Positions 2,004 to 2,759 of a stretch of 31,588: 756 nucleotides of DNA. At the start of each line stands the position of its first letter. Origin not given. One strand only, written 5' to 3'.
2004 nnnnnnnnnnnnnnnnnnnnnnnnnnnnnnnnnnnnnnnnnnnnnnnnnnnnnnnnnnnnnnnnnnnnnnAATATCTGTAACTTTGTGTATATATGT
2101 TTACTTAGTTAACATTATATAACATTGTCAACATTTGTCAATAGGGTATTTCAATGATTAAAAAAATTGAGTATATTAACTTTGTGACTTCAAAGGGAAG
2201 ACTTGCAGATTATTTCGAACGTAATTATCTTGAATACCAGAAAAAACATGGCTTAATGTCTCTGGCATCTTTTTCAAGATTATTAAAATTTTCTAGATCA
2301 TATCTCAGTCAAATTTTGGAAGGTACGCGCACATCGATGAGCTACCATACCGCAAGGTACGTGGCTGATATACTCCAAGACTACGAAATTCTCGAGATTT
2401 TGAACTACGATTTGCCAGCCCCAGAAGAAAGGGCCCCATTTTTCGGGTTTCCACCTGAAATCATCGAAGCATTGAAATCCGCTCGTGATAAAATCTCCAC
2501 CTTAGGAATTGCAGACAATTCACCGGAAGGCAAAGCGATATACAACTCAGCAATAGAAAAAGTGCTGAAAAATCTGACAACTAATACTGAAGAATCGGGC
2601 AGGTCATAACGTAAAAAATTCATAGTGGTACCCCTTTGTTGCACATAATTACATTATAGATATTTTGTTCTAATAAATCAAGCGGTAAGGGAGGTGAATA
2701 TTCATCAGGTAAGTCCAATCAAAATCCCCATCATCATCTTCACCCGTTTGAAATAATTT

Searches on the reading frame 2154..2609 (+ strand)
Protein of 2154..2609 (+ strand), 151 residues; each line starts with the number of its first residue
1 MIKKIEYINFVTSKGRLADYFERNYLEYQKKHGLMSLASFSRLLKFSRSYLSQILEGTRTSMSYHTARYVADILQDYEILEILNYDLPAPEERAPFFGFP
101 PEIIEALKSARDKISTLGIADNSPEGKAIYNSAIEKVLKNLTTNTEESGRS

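Call 3: search_protein_families(library=pfam, proteins=[window:2154-2609:+], max_evalue=0.01)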
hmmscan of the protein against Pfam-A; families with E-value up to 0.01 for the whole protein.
window:2154-2609:+ (151 aa): 2 families
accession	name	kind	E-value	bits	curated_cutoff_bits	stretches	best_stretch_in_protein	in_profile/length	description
PF12844.13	HTH_19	-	0.00083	19.7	30.2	1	31-82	10-50/64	Helix-turn-helix domain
PF13560.12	HTH_31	-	0.0047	17.7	27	1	35-74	15-54/64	Helix-turn-helix domain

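Call 6: search_protein_families(library=phrogs, proteins=[window:2154-2609:+], max_evalue=0.01)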
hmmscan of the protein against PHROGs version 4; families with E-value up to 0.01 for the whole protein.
window:2154-2609:+ (151 aa): 2 families
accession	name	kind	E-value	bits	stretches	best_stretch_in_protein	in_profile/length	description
phrog_8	-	transcription regulation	0.0033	17.9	1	18-108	125-246/346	transcriptional regulator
phrog_1468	-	transcription regulation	0.0057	17.3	0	38-66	24-52/67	transcriptional repressor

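Call 76: search_protein_families(library=padloc, proteins=[window:2154-2606:+], max_evalue=0.01)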
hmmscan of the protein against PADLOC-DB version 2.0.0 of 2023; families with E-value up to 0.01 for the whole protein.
window:2154-2606:+ (151 aa): 0 families

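Call 77: search_protein_families(library=ncbifam, proteins=[window:2154-2606:+], max_evalue=0.01)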
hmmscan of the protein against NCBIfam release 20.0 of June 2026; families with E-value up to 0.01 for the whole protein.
window:2154-2606:+ (151 aa): 0 families
